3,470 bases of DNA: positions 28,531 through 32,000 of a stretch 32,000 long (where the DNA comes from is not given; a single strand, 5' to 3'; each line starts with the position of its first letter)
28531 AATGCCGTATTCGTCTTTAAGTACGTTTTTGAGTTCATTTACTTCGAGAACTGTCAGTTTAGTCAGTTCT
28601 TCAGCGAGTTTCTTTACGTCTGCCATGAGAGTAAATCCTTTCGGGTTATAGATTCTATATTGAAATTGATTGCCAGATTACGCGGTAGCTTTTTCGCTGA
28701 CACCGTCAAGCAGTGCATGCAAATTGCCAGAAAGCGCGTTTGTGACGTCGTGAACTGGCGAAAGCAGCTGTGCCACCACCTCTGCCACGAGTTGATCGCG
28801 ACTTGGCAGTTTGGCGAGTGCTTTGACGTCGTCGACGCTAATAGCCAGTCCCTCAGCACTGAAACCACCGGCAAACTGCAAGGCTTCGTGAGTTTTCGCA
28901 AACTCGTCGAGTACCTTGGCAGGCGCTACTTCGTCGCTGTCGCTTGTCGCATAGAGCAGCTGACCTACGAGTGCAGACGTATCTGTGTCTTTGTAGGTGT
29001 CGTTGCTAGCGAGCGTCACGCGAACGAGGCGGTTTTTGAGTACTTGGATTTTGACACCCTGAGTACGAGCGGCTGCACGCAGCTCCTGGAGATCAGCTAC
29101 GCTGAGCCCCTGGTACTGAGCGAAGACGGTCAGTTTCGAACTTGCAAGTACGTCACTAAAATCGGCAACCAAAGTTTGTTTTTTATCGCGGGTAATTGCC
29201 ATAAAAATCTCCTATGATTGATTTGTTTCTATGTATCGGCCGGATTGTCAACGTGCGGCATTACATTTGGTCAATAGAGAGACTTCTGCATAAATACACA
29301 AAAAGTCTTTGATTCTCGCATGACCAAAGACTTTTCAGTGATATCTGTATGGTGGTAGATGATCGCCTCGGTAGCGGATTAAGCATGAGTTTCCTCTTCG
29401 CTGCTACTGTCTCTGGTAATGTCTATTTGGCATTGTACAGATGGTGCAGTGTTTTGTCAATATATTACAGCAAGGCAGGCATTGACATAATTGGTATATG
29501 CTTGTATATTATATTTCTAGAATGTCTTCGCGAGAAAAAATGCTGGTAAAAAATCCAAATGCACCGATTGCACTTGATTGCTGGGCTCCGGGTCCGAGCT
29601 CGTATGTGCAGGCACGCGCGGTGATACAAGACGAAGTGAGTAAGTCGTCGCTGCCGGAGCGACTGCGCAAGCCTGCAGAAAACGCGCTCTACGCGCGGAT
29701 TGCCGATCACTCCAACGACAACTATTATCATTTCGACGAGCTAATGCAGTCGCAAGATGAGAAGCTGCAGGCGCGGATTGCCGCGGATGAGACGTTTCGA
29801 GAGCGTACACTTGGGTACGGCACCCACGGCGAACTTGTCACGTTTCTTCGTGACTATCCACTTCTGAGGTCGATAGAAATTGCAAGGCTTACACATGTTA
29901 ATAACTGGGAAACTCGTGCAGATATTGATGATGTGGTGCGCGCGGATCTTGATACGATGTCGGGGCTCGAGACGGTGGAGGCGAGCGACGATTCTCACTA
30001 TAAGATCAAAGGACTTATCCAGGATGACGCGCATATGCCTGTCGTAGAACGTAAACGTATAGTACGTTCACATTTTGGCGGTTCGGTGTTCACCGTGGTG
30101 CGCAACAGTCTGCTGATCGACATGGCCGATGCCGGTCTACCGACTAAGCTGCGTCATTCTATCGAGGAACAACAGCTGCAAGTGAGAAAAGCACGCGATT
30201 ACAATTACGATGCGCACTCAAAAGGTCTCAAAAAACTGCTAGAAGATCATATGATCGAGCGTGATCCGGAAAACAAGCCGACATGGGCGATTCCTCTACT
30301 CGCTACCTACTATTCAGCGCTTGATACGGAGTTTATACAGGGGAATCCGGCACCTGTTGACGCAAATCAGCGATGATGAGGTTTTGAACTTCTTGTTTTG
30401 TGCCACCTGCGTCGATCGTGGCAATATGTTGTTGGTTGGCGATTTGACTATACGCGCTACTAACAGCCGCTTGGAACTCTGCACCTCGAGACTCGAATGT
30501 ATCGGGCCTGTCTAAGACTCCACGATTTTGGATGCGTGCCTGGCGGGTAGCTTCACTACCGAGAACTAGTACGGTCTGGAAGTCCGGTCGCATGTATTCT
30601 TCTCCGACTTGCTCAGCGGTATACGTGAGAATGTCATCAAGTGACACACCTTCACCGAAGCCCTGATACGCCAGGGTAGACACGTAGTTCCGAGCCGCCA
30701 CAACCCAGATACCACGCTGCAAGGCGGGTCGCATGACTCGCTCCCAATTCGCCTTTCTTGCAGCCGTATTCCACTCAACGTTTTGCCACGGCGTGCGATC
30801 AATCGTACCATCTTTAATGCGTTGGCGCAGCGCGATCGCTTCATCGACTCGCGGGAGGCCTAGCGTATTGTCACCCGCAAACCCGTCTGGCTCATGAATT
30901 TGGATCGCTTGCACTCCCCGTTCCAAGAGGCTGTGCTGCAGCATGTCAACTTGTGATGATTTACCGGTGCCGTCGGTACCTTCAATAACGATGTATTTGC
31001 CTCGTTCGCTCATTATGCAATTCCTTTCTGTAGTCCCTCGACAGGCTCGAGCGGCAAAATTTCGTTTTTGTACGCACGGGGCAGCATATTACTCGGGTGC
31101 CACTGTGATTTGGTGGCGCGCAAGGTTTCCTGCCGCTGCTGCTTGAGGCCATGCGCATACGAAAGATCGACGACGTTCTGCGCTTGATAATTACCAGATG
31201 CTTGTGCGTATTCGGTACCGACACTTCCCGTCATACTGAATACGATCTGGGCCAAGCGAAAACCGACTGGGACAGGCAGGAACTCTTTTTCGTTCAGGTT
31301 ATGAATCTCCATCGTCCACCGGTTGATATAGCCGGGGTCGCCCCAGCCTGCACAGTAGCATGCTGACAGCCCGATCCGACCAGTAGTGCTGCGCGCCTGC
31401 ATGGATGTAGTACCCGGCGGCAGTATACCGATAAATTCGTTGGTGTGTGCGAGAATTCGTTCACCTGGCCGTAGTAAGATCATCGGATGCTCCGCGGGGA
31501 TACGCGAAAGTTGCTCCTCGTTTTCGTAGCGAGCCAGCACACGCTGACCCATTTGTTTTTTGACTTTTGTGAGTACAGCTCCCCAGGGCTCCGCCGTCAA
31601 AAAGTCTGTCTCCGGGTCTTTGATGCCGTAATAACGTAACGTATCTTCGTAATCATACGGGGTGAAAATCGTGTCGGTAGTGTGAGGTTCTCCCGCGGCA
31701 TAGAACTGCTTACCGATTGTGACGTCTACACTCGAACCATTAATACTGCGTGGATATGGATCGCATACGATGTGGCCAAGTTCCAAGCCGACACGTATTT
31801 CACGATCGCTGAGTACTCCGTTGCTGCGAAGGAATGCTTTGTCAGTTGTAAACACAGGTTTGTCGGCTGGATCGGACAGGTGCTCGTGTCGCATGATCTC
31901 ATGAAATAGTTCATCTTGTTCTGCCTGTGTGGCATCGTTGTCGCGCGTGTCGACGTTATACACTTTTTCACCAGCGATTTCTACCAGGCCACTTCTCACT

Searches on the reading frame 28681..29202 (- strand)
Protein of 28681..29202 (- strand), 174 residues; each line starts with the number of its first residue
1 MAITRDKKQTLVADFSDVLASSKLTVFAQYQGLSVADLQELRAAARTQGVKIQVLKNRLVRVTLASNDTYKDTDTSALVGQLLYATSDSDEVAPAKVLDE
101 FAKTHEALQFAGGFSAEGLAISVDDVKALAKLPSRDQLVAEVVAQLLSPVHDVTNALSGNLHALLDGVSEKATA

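Call 99: search_protein_families(library=pfam, proteins=[window:28681-29202:-], max_evalue=0.0001)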
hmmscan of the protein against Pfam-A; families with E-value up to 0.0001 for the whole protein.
window:28681-29202:- (174 aa): 1 family
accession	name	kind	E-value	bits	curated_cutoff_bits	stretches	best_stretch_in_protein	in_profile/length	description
PF00466.25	Ribosomal_L10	-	2.3e-20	73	22.8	1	4-103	2-100/100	Ribosomal protein L10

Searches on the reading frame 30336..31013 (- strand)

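Call 99: search_protein_families(library=pfam, proteins=[window:30336-31013:-], max_evalue=0.0001)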
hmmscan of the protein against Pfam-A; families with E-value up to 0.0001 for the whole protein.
window:30336-31013:- (226 aa): 1 family
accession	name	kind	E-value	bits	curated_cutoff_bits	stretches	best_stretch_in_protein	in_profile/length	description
PF02223.23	Thymidylate_kin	-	1.3e-20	74.3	27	1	10-213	1-185/185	Thymidylate kinase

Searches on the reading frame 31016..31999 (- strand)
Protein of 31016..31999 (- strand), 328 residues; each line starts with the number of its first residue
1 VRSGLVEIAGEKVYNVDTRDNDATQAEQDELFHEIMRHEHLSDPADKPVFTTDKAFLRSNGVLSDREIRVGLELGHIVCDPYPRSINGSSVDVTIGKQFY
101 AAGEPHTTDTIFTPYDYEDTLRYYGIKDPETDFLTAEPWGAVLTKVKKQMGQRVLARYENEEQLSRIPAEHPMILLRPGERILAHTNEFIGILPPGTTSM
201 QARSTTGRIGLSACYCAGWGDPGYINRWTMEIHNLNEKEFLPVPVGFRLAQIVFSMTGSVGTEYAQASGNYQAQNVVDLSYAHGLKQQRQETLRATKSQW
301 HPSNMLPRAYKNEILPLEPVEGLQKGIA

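Call 99: search_protein_families(library=pfam, proteins=[window:31016-31999:-], max_evalue=0.0001)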
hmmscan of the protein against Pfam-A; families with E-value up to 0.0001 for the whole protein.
window:31016-31999:- (328 aa): 1 family
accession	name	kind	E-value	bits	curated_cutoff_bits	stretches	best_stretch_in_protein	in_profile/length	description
PF22769.1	DCD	-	1.3e-30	107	27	1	62-255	1-151/153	dCTP deaminase-like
